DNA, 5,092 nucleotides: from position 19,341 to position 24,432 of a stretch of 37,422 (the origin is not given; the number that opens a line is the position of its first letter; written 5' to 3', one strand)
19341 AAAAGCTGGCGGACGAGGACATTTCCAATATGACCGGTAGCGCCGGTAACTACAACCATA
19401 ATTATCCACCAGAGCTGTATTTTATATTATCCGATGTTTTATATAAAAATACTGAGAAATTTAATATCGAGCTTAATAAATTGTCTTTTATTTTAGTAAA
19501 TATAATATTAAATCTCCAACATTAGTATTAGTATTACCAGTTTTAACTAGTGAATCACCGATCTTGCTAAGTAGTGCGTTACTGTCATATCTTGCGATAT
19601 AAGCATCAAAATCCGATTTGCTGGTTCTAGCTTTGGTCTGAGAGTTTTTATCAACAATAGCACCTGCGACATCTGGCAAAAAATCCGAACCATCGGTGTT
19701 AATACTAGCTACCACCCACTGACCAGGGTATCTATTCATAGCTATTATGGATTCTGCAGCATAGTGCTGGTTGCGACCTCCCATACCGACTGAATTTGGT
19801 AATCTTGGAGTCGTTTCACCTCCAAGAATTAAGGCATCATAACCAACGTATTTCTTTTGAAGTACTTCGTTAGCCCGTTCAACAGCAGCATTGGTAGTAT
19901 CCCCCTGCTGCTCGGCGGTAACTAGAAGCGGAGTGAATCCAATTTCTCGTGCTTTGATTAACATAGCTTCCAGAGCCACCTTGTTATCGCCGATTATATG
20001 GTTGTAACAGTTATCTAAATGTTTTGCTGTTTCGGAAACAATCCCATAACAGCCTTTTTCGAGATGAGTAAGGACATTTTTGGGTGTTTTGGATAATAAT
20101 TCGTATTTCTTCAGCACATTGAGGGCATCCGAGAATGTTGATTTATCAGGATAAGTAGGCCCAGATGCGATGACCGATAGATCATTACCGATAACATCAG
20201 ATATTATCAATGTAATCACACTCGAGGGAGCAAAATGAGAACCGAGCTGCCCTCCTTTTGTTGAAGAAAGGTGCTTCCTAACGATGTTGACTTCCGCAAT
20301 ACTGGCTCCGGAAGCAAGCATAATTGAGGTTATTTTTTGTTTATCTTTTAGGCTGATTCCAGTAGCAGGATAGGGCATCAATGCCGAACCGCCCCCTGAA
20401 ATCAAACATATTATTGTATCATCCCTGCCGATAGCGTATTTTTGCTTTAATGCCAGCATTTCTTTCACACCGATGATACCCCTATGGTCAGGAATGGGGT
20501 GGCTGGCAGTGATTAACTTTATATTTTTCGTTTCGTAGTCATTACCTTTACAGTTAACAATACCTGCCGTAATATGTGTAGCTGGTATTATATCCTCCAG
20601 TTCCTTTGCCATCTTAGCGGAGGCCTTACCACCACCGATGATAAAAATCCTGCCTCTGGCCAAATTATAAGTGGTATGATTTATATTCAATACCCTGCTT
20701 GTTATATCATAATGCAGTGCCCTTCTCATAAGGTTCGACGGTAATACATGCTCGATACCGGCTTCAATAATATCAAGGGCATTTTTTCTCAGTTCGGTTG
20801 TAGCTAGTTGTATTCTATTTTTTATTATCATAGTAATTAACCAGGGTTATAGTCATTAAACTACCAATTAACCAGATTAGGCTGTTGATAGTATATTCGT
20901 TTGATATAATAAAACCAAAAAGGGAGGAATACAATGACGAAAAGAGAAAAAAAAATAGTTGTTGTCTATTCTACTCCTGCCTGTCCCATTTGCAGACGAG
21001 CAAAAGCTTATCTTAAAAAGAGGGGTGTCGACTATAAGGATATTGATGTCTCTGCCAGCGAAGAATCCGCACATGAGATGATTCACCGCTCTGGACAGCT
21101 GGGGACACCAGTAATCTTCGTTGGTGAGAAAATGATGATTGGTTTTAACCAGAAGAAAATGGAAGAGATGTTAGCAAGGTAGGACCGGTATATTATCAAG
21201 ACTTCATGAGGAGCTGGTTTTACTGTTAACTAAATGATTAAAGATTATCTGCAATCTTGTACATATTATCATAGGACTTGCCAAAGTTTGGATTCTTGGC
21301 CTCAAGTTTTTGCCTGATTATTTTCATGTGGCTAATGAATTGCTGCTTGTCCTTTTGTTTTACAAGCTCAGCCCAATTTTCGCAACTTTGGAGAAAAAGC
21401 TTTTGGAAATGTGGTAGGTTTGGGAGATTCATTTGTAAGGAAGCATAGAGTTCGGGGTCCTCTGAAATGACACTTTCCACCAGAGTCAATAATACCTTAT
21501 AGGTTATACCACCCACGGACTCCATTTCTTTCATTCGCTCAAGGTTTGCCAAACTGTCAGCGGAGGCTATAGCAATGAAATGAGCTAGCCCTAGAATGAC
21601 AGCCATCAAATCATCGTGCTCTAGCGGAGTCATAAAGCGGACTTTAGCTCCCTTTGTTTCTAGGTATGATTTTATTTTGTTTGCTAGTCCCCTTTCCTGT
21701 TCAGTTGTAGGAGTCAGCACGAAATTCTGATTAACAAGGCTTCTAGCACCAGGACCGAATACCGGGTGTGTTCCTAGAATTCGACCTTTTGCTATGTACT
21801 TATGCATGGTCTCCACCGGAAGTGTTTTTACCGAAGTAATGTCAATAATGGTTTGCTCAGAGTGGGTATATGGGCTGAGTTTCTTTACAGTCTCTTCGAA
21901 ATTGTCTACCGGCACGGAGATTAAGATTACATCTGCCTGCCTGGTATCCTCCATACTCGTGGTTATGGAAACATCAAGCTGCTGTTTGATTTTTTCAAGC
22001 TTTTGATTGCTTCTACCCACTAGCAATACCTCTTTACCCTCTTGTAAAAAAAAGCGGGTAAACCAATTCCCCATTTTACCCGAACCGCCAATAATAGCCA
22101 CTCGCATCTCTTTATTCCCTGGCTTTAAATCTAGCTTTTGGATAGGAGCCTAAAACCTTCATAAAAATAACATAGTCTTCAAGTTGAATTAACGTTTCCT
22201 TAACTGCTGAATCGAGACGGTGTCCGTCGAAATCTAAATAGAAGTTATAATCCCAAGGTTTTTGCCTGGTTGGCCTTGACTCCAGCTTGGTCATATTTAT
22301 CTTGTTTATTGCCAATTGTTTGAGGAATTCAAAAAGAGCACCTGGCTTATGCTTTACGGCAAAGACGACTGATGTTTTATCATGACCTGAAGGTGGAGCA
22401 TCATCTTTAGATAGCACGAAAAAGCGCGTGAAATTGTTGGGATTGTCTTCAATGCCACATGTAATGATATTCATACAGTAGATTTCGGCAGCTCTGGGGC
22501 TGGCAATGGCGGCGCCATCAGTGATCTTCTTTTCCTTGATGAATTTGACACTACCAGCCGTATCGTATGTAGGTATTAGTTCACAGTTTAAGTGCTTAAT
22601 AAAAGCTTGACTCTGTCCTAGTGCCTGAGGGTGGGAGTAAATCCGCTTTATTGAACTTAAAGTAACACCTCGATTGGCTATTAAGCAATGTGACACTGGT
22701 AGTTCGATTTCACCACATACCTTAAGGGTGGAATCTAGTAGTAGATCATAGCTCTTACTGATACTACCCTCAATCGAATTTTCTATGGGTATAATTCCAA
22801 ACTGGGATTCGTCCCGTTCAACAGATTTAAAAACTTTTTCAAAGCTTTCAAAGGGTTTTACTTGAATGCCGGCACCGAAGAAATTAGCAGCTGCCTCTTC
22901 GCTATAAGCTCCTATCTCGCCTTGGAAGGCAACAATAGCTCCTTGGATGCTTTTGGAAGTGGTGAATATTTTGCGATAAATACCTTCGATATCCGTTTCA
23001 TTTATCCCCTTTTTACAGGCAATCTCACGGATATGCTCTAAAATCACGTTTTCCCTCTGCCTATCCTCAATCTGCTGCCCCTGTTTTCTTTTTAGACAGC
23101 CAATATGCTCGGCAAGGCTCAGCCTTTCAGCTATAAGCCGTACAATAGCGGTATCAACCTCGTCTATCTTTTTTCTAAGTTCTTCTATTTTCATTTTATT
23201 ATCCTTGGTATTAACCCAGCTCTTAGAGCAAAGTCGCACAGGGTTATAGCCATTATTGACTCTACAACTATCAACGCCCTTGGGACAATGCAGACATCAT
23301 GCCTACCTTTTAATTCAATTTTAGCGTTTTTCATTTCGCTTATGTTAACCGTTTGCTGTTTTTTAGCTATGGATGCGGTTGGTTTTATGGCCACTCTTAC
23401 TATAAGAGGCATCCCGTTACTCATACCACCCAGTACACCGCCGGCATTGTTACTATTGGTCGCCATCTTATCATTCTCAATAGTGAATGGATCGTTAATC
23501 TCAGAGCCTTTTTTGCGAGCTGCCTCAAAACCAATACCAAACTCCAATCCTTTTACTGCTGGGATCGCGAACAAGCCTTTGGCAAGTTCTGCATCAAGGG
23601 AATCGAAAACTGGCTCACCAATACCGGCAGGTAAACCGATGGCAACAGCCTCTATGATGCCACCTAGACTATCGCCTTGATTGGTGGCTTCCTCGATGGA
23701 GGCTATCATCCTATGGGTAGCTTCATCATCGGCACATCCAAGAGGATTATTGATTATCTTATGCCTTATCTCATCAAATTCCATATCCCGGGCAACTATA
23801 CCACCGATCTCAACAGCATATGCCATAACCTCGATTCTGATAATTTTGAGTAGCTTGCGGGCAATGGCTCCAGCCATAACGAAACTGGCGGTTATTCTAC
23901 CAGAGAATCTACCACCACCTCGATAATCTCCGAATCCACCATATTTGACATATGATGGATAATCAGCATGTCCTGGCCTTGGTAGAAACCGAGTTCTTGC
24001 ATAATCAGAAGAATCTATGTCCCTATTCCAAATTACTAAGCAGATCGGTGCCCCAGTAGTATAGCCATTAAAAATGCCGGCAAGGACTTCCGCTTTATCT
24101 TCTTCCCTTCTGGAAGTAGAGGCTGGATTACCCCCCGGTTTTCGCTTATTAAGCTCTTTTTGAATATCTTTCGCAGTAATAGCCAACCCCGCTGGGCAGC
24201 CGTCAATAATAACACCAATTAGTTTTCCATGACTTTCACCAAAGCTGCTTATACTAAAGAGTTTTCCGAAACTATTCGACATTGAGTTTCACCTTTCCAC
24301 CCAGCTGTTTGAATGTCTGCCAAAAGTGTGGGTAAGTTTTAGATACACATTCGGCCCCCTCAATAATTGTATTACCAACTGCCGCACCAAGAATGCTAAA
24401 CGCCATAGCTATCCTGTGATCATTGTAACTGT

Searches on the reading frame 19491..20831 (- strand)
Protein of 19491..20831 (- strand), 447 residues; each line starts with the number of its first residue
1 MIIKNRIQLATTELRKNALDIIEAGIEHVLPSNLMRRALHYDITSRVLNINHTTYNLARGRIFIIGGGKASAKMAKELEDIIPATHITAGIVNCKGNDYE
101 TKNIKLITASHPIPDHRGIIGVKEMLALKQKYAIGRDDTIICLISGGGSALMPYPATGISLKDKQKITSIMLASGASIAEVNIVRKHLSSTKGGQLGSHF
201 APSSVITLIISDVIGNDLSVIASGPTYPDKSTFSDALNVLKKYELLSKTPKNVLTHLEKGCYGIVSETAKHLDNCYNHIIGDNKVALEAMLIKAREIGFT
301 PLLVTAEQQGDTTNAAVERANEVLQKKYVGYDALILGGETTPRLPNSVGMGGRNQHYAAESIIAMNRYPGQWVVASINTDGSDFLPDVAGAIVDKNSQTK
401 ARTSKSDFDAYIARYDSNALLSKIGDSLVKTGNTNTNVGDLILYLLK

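Call 17: search_protein_families(library=pfam, proteins=[window:19491-20831:-], max_evalue=0.00001)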
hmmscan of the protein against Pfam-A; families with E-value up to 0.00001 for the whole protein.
window:19491-20831:- (447 aa): 2 families
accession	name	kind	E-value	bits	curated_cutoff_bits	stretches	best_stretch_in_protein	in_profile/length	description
PF13660.11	DUF4147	-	8.6e-75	251.6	23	1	18-258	2-234/234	Domain of unknown function (DUF4147)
PF05161.18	MOFRL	-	9.2e-23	80.9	28.3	1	333-440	2-106/106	MOFRL family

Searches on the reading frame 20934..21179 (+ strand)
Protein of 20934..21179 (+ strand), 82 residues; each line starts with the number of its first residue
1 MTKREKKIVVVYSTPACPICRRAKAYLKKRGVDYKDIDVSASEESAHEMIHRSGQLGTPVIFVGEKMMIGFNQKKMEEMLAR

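Call 36: search_protein_families(library=ncbifam, proteins=[window:20934-21179:+], max_evalue=0.001)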
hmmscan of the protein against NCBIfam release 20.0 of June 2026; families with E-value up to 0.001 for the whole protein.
window:20934-21179:+ (82 aa): 20 families
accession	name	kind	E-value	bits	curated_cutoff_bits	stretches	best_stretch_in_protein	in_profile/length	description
TIGR02196.1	GlrX_YruB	hypoth_equivalog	7.7e-24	84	88.55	1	9-80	2-73/74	glutaredoxin-like protein, YruB-family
TIGR02181.1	GRX_bact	equivalog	2e-16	60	90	1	9-72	1-65/80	glutaredoxin 3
NF041212.1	Uxx_star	subfamily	3.7e-16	59.1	66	1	9-73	1-66/70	Uxx-star family glutaredoxin-like (seleno)protein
NF007923.0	PRK10638.1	equivalog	1.2e-13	50.9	129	1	9-70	4-65/83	glutaredoxin 3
NF041211.1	gluta_UXX_star_2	equivalog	7e-13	48.4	100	1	9-72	1-65/71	UXX-star (seleno)protein family 2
NF045501.1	HUGP_GUXX-star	exception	2e-11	43.8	325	1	3-72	161-231/236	HUGP/GUXX-star fusion selenoprotein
TIGR02190.1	GlrX-dom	hypoth_equivalog_domain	1.3e-10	41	99.3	1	4-73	5-73/79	glutaredoxin-family domain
TIGR02194.1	GlrX_NrdH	subfamily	1.4e-10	41.2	85.75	1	9-78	1-70/72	glutaredoxin-like protein NrdH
NF041114.2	gluta_UXX_star_1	equivalog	1.7e-09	37.7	72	1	9-72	1-65/70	UXX-star selenoprotein family 1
NF002459.0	PRK01655.1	subfamily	7.2e-09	35.7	123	1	9-49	2-42/132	transcriptional regulator Spx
NF047338.1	gluta_UXX_star_3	exception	2.2e-08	34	97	1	9-69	1-62/70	UXX-star (seleno)protein family 3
TIGR01617.1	arsC_related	subfamily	4.1e-08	33.5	75.05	1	10-47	2-39/117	Spx/MgsR family RNA polymerase-binding regulatory protein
TIGR02200.1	GlrX_actino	hypoth_equivalog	4.7e-08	33.3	89.5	1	9-60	2-54/77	mycoredoxin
TIGR02180.1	GRX_euk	equivalog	1.1e-07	31.9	87.25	1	9-71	1-68/84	glutaredoxin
NF009210.0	PRK12559.1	equivalog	3e-07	30.6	159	1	8-42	1-35/131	transcriptional regulator SpxA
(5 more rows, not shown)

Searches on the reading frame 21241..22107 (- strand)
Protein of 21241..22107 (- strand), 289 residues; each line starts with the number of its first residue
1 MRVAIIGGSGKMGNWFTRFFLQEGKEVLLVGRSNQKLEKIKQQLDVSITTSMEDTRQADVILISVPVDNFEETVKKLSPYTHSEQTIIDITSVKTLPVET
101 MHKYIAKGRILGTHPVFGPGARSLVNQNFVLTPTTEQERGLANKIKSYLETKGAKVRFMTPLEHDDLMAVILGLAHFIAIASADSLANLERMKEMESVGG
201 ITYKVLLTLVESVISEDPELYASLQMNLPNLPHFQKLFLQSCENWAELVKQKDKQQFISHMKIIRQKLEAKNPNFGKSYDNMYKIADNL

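Call 17: search_protein_families(library=pfam, proteins=[window:21241-22107:-], max_evalue=0.00001)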
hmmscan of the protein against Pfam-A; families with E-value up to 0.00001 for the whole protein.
window:21241-22107:- (289 aa): 4 families
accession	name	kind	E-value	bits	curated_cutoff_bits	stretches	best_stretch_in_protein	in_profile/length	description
PF02153.23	PDH_N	-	2.8e-25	89.1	26.5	1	21-156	6-152/154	Prephenate dehydrogenase, nucleotide-binding domain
PF03807.23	F420_oxidored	-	3.1e-15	57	21.6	1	2-91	1-92/94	NADP oxidoreductase coenzyme F420-dependent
PF20463.3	PDH_C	-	4.8e-10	40.1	22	1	161-262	2-101/102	Prephenate dehydrogenase, dimerization domain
PF03446.21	NAD_binding_2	-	4.4e-08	33.7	21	1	3-109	2-111/161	NAD binding domain of 6-phosphogluconate dehydrogenase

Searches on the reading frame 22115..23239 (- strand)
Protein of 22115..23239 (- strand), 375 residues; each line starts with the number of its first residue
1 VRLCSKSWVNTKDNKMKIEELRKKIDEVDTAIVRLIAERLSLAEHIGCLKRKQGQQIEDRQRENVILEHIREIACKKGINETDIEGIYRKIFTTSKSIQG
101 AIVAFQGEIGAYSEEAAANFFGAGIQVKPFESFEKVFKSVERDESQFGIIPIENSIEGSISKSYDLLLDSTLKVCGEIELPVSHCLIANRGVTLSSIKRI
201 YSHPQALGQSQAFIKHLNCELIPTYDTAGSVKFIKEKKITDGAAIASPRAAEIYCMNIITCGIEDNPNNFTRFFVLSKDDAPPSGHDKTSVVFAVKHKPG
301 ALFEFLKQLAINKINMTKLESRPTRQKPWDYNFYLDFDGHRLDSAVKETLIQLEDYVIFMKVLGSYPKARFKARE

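Call 17: search_protein_families(library=pfam, proteins=[window:22115-23239:-], max_evalue=0.00001)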
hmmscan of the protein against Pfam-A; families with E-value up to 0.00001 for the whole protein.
window:22115-23239:- (375 aa): 3 families
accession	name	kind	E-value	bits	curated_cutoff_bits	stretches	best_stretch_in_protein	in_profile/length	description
PF00800.23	PDT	-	1.4e-63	214.4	25.2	1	103-280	1-180/181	Prephenate dehydratase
PF01817.26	CM_2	-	2.4e-19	69.7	27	1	21-99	1-79/80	Chorismate mutase type II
PF01842.31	ACT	-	3e-06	27.3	27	1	290-354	2-65/66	ACT domain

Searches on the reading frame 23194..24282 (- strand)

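Call 17: search_protein_families(library=pfam, proteins=[window:23194-24282:-], max_evalue=0.00001)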
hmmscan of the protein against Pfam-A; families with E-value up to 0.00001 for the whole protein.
window:23194-24282:- (363 aa): 1 family
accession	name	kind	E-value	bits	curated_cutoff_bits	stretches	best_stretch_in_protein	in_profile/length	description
PF01264.26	Chorismate_synt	-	1.3e-132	442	27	1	9-353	1-327/327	Chorismate synthase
